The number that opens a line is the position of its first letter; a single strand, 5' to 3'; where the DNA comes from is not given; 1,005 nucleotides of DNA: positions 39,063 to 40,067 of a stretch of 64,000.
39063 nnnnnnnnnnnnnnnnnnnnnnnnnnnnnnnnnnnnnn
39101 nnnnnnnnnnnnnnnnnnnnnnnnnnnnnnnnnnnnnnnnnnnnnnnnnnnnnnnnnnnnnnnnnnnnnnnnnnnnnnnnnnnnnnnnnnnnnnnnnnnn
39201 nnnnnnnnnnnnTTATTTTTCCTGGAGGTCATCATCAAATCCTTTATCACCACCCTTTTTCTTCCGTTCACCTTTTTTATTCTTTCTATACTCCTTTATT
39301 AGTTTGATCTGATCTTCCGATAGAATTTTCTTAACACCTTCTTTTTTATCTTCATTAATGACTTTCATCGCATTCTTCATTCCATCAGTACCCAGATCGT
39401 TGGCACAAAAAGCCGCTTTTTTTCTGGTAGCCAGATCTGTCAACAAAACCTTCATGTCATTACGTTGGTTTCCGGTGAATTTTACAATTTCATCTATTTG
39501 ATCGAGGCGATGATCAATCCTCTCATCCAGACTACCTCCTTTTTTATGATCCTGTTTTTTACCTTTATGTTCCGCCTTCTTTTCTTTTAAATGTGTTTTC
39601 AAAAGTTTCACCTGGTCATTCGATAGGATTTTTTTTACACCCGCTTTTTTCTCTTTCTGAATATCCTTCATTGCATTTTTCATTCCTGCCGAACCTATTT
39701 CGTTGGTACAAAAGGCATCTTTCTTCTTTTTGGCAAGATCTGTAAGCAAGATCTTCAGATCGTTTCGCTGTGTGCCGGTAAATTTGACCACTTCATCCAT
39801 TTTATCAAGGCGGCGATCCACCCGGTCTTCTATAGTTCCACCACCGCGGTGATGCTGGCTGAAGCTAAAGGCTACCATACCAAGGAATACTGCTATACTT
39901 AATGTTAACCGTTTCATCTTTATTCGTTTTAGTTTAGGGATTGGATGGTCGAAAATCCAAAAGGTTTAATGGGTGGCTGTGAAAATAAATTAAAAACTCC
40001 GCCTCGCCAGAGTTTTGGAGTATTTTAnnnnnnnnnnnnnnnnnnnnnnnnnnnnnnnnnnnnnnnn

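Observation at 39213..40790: Islet of three tandem genes for small secreted low-complexity proteins, each with its own terminator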

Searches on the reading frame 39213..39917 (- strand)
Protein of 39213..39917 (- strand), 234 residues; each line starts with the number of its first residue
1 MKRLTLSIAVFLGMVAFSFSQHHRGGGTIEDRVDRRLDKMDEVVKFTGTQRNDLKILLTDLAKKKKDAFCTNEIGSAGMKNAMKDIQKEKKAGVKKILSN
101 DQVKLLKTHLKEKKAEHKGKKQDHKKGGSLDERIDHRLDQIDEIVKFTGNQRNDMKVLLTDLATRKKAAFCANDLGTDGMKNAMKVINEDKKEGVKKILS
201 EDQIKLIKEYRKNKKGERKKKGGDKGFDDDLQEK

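Call 3: search_protein_families(library=pfam, proteins=[window:39213-39917:-], max_evalue=1)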
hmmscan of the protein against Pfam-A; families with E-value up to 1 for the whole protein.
window:39213-39917:- (234 aa): 8 families
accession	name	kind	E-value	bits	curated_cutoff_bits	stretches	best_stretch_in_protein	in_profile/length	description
PF02744.22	GalP_UDP_tr_C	-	0.00012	22.3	29.2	1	38-88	58-108/165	Galactose-1-phosphate uridyl transferase, C-terminal domain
PF04210.18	MtrG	-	0.026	14.9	27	0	132-148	13-29/64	Tetrahydromethanopterin S-methyltransferase, subunit G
PF04468.17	PSP1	-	0.039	14.7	27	0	134-165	45-76/86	PSP1 C-terminal conserved region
PF11961.13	DUF3475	-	0.039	14.4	29.7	0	92-112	36-56/57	Domain of unknown function (DUF3475)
PF12544.13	LAM_C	-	0.042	14.4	26.7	1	81-134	71-123/127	Lysine-2,3-aminomutase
PF05639.16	Pup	-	0.045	15.1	27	1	110-145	17-52/69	Pup-like protein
PF22069.2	Androglobin_IV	-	0.26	11.7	27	1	152-216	14-75/109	Androglobin, domain IV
PF17760.6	UvrA_inter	-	0.9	9.9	23.3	1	99-168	15-84/109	UvrA interaction domain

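Call 6: search_protein_families(library=ncbifam, proteins=[window:39213-39917:-], max_evalue=1)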
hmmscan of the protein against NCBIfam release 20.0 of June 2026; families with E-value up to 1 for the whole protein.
window:39213-39917:- (234 aa): 7 families
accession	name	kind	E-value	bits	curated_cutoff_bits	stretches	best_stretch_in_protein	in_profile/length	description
NF053660.1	ORF80_fam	equivalog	0.00011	22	95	1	40-64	19-43/70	ORF80 family leucine zipper DNA-binding protein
NF009547.0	PRK12936.1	subfamily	0.026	14.1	436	0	26-95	15-82/245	3-ketoacyl-(acyl-carrier-protein) reductase NodG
TIGR03215.1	ac_ald_DH_ac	equivalog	0.029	13.7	282.25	0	166-208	27-69/285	acetaldehyde dehydrogenase (acetylating)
NF006543.0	PRK09039.1-2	equivalog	0.031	14.1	305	1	26-170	52-193/350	peptidoglycan -binding protein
NF045548.1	GDSL_lipase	equivalog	0.04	13.4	300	0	26-70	98-141/231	Rv0518 family GDSL lipase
TIGR01149.1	mtrG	equivalog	0.071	13.1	50.65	0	133-148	16-31/70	tetrahydromethanopterin S-methyltransferase subunit MtrG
NF038373.1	cittilin_RiPP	subfamily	0.21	12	34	1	1-14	1-14/27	cittilin family RiPP precursor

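Call 7: find_homologous_proteins(query=window:39213-39917:-, max_evalue=0.001)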
Query window:39213-39917:- (234 aa): 27 proteins with E <= 0.001 among 1504 candidates.
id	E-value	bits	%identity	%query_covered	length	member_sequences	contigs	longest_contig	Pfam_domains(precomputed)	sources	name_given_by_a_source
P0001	1.3e-141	487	100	100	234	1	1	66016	-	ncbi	-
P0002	1.2e-78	282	63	94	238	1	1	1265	PF16231.12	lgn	-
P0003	6.0e-78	279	65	91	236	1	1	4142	PF16231.12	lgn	-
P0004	3.0e-76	274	59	96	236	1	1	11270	-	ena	-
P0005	2.7e-74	267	58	100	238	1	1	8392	PF16231.12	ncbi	-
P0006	1.8e-69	252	56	93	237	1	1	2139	PF16231.12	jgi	jgi:hypothetical protein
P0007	1.7e-67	245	56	94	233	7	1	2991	PF16231.12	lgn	-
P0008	3.5e-64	234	57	91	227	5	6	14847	-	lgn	-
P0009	1.7e-63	232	53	94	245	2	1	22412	-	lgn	-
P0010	1.1e-62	229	53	91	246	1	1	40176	PF16231.12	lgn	-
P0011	2.6e-58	215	60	82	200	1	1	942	PF16231.12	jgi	jgi:hypothetical protein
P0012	5.8e-57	211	62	50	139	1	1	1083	-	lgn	-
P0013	7.3e-54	201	51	91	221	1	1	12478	PF16231.12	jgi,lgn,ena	-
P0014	8.1e-40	155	69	52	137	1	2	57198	-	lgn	-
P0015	1.9e-39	153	66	52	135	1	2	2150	-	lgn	-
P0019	1.8e-36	144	62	55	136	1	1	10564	-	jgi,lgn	jgi:hypothetical protein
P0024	1.1e-34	138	66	45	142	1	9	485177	-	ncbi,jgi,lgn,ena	-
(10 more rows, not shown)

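Call 12: find_encoding_contigs(protein=P0001, flank=6000, max_places=4)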
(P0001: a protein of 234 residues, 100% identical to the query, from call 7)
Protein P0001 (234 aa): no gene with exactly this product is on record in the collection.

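Call 15: find_encoding_contigs(protein=P0010, flank=6000, max_places=3)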
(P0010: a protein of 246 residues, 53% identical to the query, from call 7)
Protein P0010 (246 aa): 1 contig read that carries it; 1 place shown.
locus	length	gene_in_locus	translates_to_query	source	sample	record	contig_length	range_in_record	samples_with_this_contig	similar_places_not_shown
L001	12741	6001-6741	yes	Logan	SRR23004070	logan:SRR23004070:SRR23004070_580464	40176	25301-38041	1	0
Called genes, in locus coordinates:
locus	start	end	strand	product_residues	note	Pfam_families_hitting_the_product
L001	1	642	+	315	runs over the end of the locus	PF02504:FA_synthesis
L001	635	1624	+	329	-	PF00108:Thiolase_N, PF08545:ACP_syn_III, PF08541:ACP_syn_III_C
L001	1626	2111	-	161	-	PF01202:SKI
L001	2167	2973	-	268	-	PF14805:THDPS_N_2, PF00132:Hexapep (weak), PF14602:Hexapep_2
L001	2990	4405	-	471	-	PF01938:TRAM, PF21579:PabTrmU54_TRAM_dom (weak), PF05958:tRNA_U5-meth_tr, PF13847:Methyltransf_31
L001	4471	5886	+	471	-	PF01494:FAD_binding_3, PF13450:NAD_binding_8 (faint)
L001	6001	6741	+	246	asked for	PF16231:DUF4890 (faint)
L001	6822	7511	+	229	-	PF02146:SIR2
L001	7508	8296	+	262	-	PF02578:Cu-oxidase_4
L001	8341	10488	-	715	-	PF13623:SurA_N_2, PF13624:SurA_N_3 (weak), PF00639:Rotamase, PF13616:Rotamase_3, PF13145:Rotamase_2 (weak)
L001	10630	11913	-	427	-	PF01595:CNNM, PF00571:CBS (weak), PF03471:CorC_HlyC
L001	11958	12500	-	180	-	PF06835:LptC (faint)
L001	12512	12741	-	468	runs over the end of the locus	-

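Call 16: find_encoding_contigs(protein=P0024, flank=6000, max_places=3)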
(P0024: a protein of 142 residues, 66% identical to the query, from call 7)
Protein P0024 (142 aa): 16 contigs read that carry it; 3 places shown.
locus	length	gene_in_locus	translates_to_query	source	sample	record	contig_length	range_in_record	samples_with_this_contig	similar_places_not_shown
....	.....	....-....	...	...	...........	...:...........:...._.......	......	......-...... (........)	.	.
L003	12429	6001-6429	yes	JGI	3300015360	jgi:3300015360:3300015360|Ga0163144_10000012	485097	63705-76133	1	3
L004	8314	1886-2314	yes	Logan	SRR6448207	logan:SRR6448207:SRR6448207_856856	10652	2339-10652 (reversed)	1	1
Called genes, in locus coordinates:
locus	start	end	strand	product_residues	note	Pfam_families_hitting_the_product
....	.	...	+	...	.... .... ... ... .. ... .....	-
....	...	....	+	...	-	-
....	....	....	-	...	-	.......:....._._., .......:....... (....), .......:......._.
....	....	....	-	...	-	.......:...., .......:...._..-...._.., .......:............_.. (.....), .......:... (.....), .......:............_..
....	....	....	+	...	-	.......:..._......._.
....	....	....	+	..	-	-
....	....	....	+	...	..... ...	-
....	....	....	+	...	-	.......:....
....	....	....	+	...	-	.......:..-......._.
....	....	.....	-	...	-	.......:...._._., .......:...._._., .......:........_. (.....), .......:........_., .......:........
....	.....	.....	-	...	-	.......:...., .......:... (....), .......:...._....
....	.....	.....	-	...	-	-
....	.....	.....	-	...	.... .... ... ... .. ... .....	-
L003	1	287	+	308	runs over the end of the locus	-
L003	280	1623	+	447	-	-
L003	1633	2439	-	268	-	PF14805:THDPS_N_2, PF00132:Hexapep (weak), PF14602:Hexapep_2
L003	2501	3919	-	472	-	PF01938:TRAM, PF05958:tRNA_U5-meth_tr, PF13649:Methyltransf_25 (faint), PF05175:MTS (faint), PF13847:Methyltransf_31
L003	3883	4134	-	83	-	-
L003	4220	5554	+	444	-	PF01494:FAD_binding_3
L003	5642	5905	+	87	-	-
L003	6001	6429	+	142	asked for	-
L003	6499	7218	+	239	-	PF02146:SIR2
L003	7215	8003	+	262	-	PF02578:Cu-oxidase_4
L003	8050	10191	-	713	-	PF13623:SurA_N_2, PF13624:SurA_N_3, PF13145:Rotamase_2 (faint), PF13616:Rotamase_3, PF00639:Rotamase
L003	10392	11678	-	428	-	PF01595:CNNM, PF00571:CBS (weak), PF03471:CorC_HlyC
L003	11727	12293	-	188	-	-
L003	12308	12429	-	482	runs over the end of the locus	-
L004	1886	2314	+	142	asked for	-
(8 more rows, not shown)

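Call 17: find_encoding_contigs(protein=P0004, flank=6000, max_places=3)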
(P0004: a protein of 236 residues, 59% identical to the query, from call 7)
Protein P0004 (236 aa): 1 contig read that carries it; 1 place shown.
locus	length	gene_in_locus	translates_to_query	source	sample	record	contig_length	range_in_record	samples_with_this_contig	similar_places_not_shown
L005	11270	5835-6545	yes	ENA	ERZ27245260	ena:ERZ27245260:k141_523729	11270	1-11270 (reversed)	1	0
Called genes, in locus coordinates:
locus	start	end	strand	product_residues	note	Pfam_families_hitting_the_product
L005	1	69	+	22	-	?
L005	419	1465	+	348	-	-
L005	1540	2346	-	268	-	PF14805:THDPS_N_2, PF00132:Hexapep (weak), PF14602:Hexapep_2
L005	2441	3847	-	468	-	PF01938:TRAM, PF21579:PabTrmU54_TRAM_dom (weak), PF13649:Methyltransf_25 (faint), PF05958:tRNA_U5-meth_tr, PF13847:Methyltransf_31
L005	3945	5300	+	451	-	PF01494:FAD_binding_3, PF13450:NAD_binding_8 (weak), PF01494:FAD_binding_3 (weak)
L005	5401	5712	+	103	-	-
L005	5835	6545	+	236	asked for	-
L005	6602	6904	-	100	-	-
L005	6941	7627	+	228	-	PF02146:SIR2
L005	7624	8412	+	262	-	PF02578:Cu-oxidase_4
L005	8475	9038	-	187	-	PF10543:ORF6N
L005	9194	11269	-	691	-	?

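Call 22: find_related_loci(query=A1, collection=genome_contigs, flank=4000)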
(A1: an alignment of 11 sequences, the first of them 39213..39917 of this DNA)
Query A1 (234 aa) in genome_contigs; peptide patterns used: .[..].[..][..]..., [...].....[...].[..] (x = any residue, [..] = any of these).
204 stretches matched a pattern; 2 encode a relative of the query (tblastn E <= 1e-3); 2 distinct loci.
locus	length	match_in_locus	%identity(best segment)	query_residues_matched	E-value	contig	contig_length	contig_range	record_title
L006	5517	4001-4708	58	1-234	7e-81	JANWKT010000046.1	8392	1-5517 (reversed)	MAG: Flavobacteriales bacterium isolate CRAIB_MAG100 c_000000108745, whole genome shotgun sequence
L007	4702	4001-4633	58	4-220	9e-75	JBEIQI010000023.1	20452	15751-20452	MAG: Flavobacteriales bacterium isolate Sample-107-S7-bin-116 Sample_107_S7-bin_116-k141_223990, whole genome shotgun se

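Call 26: find_related_loci(query=A2, collection=metagenome_contigs, flank=3000)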
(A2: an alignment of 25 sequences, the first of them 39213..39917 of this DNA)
Query A2 (234 aa) in metagenome_contigs; peptide patterns used: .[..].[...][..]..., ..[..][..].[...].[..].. (x = any residue, [..] = any of these).
463 stretches matched a pattern; 3 encode a relative of the query (tblastn E <= 1e-3); 3 distinct loci.
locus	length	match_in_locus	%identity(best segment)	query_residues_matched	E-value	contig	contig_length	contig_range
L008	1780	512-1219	49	1-228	3e-66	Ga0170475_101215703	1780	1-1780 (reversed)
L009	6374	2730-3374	51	6-223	5e-62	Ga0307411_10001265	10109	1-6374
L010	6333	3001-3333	66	4-211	2e-38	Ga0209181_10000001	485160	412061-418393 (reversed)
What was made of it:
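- Tried and rejected: Scans of genome_contigs and metagenome_contigs with g1 returned only 2 and 3 loci (calls 22, 26).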

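Call 27: find_encoding_contigs(protein=P0014, flank=3500, max_places=2)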
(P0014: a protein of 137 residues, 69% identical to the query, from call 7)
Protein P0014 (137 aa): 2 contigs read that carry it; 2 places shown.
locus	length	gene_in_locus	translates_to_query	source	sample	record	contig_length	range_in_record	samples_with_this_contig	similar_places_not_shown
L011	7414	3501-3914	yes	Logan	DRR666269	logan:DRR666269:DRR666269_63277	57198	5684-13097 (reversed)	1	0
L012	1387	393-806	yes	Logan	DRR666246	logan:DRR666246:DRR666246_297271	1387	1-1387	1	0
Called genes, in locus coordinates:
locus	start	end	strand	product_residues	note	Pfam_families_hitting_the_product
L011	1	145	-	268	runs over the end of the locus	PF14805:THDPS_N_2, PF00132:Hexapep (weak), PF14602:Hexapep_2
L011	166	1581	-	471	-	PF01938:TRAM, PF05958:tRNA_U5-meth_tr, PF13847:Methyltransf_31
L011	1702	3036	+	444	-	PF01266:DAO (faint), PF01494:FAD_binding_3, PF13450:NAD_binding_8 (weak), PF01494:FAD_binding_3 (weak)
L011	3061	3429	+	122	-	-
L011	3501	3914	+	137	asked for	-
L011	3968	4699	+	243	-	PF02146:SIR2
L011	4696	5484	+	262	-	PF02578:Cu-oxidase_4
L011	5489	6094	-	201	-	-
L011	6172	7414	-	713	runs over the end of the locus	PF13623:SurA_N_2, PF13624:SurA_N_3, PF13145:Rotamase_2 (faint), PF00639:Rotamase, PF13616:Rotamase_3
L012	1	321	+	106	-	?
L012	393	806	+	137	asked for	-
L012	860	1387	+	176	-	?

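Call 28: find_encoding_contigs(protein=P0009, flank=3500, max_places=2)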
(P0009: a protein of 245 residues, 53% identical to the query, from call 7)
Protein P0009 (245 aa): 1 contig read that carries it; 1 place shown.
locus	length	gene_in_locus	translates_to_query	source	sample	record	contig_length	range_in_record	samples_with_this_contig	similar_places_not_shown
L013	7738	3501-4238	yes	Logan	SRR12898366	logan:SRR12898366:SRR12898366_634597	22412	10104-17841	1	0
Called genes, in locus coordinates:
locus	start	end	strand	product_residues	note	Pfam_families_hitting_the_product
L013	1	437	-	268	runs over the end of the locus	PF14805:THDPS_N_2, PF00132:Hexapep (weak), PF14602:Hexapep_2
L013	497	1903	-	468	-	PF01938:TRAM, PF21579:PabTrmU54_TRAM_dom (weak), PF05958:tRNA_U5-meth_tr, PF13847:Methyltransf_31, PF13649:Methyltransf_25 (weak)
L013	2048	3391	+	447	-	PF01266:DAO (weak), PF01494:FAD_binding_3, PF13450:NAD_binding_8 (weak)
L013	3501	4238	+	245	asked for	-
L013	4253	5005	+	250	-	PF02146:SIR2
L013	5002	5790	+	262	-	PF02578:Cu-oxidase_4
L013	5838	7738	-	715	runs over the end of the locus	PF13623:SurA_N_2, PF13624:SurA_N_3 (weak), PF13145:Rotamase_2 (faint), PF00639:Rotamase, PF13616:Rotamase_3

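Call 29: find_encoding_contigs(protein=P0008, flank=3500, max_places=3)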
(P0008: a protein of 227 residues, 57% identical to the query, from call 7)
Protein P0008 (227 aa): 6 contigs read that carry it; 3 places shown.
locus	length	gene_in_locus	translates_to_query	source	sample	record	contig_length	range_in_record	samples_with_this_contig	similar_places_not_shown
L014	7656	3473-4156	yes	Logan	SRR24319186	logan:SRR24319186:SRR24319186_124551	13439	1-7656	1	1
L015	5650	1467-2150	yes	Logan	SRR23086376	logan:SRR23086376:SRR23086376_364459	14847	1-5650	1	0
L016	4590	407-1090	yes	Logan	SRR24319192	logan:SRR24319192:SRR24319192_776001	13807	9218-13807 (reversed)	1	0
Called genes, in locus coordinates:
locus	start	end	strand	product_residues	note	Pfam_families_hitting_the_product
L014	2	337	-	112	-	?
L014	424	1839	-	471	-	PF01938:TRAM, PF05958:tRNA_U5-meth_tr, PF13649:Methyltransf_25 (faint), PF13847:Methyltransf_31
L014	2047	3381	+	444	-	PF01494:FAD_binding_3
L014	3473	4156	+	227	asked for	-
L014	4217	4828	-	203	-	PF03567:Sulfotransfer_2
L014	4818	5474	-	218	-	PF03567:Sulfotransfer_2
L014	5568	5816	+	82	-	PF09834:DUF2061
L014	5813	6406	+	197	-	PF01583:APS_kinase, PF13238:AAA_18 (weak)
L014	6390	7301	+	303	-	PF01507:PAPS_reduct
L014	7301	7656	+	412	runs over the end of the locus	PF00009:GTP_EFTU, PF03144:GTP_EFTU_D2 (weak), PF22594:GTP-eEF1A_C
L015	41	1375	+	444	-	PF01494:FAD_binding_3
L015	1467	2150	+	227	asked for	-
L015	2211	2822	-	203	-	PF03567:Sulfotransfer_2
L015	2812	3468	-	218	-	PF03567:Sulfotransfer_2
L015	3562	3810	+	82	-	PF09834:DUF2061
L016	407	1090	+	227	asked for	-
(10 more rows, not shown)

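Call 30: find_encoding_contigs(protein=P0019, flank=3500, max_places=2)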
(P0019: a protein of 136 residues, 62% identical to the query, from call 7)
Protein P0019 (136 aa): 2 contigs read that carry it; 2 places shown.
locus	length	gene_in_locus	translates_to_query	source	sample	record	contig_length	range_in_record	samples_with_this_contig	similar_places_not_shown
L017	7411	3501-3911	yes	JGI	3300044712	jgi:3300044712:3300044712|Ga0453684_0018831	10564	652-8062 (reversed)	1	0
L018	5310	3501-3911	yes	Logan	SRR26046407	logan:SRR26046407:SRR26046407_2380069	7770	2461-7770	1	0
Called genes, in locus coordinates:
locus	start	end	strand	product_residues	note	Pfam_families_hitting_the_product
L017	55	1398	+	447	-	PF18962:Por_Secre_tail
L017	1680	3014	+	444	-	PF01266:DAO (faint), PF01494:FAD_binding_3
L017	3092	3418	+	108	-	-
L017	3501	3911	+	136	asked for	-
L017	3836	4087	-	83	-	-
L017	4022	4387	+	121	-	-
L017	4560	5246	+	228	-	PF02146:SIR2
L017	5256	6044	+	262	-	PF02578:Cu-oxidase_4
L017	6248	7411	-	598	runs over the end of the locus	PF13145:Rotamase_2 (faint), PF13616:Rotamase_3, PF00639:Rotamase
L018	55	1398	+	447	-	PF18962:Por_Secre_tail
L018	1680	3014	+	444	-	PF01266:DAO (faint), PF01494:FAD_binding_3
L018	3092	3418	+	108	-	-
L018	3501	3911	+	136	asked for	-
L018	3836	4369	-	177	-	-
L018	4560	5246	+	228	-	PF02146:SIR2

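Call 31: find_encoding_contigs(protein=P0013, flank=3500, max_places=2)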
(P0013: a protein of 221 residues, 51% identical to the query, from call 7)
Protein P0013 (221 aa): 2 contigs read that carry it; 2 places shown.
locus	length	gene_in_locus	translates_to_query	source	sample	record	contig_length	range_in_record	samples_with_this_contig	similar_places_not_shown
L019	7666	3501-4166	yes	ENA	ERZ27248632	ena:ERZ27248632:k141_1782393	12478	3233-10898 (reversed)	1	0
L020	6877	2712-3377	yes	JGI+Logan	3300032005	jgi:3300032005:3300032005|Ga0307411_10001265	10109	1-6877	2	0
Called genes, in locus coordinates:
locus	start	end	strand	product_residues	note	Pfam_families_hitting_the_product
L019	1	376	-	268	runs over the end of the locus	PF14805:THDPS_N_2, PF00132:Hexapep (weak), PF14602:Hexapep_2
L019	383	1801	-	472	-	PF01938:TRAM, PF13649:Methyltransf_25 (faint), PF05958:tRNA_U5-meth_tr, PF02475:TRM5-TYW2_MTfase (weak), PF05175:MTS (weak), PF13847:Methyltransf_31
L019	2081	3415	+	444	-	PF00070:Pyr_redox (weak), PF01266:DAO (faint), PF01494:FAD_binding_3, PF07992:Pyr_redox_2 (faint), PF13450:NAD_binding_8 (weak)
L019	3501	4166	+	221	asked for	PF16231:DUF4890 (faint)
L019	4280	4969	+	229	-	PF02146:SIR2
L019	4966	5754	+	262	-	PF02578:Cu-oxidase_4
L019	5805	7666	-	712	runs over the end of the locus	PF13623:SurA_N_2, PF13624:SurA_N_3, PF13145:Rotamase_2 (faint), PF00639:Rotamase, PF13616:Rotamase_3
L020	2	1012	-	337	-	?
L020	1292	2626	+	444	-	PF00070:Pyr_redox (weak), PF01266:DAO (faint), PF01494:FAD_binding_3, PF07992:Pyr_redox_2 (faint), PF13450:NAD_binding_8 (weak)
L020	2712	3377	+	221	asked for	PF16231:DUF4890 (faint)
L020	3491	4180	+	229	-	PF02146:SIR2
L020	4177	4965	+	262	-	PF02578:Cu-oxidase_4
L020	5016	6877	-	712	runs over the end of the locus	PF13623:SurA_N_2, PF13624:SurA_N_3, PF13145:Rotamase_2 (faint), PF00639:Rotamase, PF13616:Rotamase_3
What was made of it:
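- Closest known: DUF4890. Same: Faint precomputed hits occur in several g1 homologues (calls 7, 15, 31).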

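Call 37: search_protein_families(library=pfam, alignment_id=A2, max_evalue=1)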
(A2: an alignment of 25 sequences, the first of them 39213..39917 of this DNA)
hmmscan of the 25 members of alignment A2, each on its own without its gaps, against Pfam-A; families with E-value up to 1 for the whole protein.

A. member 1, window:39213-39917:- (234 aa): 8 families
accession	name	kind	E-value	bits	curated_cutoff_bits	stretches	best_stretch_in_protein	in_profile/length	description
PF02744.22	GalP_UDP_tr_C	-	0.00012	22.3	29.2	1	38-88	58-108/165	Galactose-1-phosphate uridyl transferase, C-terminal domain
PF04210.18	MtrG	-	0.026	14.9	27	0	132-148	13-29/64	Tetrahydromethanopterin S-methyltransferase, subunit G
PF04468.17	PSP1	-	0.039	14.7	27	0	134-165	45-76/86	PSP1 C-terminal conserved region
PF11961.13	DUF3475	-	0.039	14.4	29.7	0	92-112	36-56/57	Domain of unknown function (DUF3475)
PF12544.13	LAM_C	-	0.042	14.4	26.7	1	81-134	71-123/127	Lysine-2,3-aminomutase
PF05639.16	Pup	-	0.045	15.1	27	1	110-145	17-52/69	Pup-like protein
PF22069.2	Androglobin_IV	-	0.26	11.7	27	1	152-216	14-75/109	Androglobin, domain IV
PF17760.6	UvrA_inter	-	0.9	9.9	23.3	1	99-168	15-84/109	UvrA interaction domain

B. families by the number of members that match (of 25 scanned): 55 families (the first 25 are shown)
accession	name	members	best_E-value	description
PF07813.17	LTXXQ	17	0.00041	LTXXQ motif family protein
PF10087.14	DUF2325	14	3.9e-05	Uncharacterized protein conserved in bacteria (DUF2325)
PF02744.22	GalP_UDP_tr_C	10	0.00012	Galactose-1-phosphate uridyl transferase, C-terminal domain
PF04210.18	MtrG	9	0.026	Tetrahydromethanopterin S-methyltransferase, subunit G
PF04324.20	Fer2_BFD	6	0.0064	BFD-like [2Fe-2S] binding domain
PF11673.13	DUF3269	6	0.034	Protein of unknown function (DUF3269)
PF12544.13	LAM_C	4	0.042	Lysine-2,3-aminomutase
PF09293.15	RNaseH_C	3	0.09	T4 RNase H, C terminal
PF18241.6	AvrM-A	2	0.0017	Flax-rust effector AvrM-A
PF16231.10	DUF4890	2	0.0076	Domain of unknown function (DUF4890)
PF01113.26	DapB_N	2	0.014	Dihydrodipicolinate reductase, N-terminus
PF01658.22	Inos-1-P_synth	2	0.016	Myo-inositol-1-phosphate synthase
PF12296.13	HsbA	2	0.025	Hydrophobic surface binding protein A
PF16309.10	DUF4951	2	0.033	Domain of unknown function (DUF4951)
PF24079.1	UBR4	2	0.034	E3 ubiquitin-protein ligase UBR4-like domain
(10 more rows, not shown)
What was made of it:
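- On LTXXQ / Spy-CpxP-ZraP family (Pfam PF07813): 17 of 25 close homologues hit below threshold, best E 4e-4 (call 37).
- On DUF4890 (PF16231): 2 of 25 homologues hit at E<=1 (call 37).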
